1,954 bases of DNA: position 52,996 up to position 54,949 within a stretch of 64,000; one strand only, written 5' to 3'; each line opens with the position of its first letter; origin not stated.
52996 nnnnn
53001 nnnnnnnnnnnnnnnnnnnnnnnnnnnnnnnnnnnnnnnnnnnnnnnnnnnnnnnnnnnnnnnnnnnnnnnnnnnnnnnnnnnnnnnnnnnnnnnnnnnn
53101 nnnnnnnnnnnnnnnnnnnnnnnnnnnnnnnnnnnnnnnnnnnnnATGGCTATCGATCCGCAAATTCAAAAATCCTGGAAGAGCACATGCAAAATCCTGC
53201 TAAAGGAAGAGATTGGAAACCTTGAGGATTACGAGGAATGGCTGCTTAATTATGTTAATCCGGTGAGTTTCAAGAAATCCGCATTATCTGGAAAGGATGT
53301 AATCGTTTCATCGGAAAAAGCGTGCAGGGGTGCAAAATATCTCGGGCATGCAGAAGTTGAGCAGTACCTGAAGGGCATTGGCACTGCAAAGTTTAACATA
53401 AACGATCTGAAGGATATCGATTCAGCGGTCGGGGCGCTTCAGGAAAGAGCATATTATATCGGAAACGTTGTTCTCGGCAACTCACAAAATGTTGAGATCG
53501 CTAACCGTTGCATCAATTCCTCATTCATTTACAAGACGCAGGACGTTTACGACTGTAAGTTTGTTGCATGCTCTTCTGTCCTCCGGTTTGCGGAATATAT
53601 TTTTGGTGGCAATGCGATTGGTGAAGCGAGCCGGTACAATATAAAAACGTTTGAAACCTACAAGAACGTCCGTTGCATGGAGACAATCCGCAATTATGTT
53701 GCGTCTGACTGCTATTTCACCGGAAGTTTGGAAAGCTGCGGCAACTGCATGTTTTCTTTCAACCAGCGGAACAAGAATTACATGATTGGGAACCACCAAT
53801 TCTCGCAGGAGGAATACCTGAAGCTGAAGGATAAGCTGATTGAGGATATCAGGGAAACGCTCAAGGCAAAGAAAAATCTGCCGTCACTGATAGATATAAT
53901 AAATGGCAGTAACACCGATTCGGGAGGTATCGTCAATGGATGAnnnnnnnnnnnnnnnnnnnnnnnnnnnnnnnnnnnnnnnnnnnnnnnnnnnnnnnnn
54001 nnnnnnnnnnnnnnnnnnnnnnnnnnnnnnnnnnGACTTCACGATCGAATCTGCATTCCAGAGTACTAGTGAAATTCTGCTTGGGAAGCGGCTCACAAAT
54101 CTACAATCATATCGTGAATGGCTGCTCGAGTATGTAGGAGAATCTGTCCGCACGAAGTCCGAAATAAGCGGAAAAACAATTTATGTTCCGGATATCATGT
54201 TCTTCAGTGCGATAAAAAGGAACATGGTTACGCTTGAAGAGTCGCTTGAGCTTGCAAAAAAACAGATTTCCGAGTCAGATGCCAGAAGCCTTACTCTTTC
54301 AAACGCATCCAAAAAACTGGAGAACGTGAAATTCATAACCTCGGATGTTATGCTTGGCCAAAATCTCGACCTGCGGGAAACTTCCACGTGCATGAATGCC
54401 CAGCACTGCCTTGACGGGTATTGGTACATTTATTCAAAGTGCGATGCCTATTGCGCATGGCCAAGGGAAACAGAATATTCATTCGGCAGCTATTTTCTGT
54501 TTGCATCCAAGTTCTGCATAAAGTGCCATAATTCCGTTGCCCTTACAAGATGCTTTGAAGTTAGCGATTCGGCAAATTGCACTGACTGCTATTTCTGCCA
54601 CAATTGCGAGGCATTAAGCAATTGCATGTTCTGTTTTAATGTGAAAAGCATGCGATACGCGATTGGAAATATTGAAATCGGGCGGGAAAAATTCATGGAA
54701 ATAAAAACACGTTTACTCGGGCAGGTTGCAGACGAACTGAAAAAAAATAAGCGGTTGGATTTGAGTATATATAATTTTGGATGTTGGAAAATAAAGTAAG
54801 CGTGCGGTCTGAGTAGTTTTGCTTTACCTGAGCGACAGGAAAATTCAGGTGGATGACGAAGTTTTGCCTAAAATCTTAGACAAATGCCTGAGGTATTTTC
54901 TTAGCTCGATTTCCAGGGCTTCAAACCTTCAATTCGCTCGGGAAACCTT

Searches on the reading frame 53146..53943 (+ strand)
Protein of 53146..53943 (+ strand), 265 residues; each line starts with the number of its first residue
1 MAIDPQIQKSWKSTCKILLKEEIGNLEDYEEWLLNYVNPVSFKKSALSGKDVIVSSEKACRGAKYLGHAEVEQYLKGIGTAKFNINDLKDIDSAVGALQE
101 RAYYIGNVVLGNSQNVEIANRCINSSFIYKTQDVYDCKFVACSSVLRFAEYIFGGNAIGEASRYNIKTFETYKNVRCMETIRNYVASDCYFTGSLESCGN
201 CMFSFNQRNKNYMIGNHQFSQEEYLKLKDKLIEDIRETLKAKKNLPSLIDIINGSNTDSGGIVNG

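Call 54: search_protein_families(library=phrogs, proteins=[window:53146-53943:+], max_evalue=1)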
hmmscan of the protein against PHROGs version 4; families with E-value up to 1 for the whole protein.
window:53146-53943:+ (265 aa): 2 families
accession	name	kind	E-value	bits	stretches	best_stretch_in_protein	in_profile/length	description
phrog_1034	-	unknown function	0.071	14.2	1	220-244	34-58/106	-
phrog_22492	-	unknown function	0.12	13.4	0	145-177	24-56/67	-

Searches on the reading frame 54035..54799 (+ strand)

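Call 54: search_protein_families(library=phrogs, proteins=[window:54035-54799:+], max_evalue=1)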
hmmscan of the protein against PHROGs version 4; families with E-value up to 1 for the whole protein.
window:54035-54799:+ (254 aa): 3 families
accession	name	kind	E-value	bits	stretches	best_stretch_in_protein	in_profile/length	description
phrog_22616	-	unknown function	0.096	14.1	1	162-247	41-123/152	-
phrog_15341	-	unknown function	0.11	12.9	1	119-205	66-147/276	-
phrog_8582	-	unknown function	0.24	12.3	1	116-168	25-77/151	-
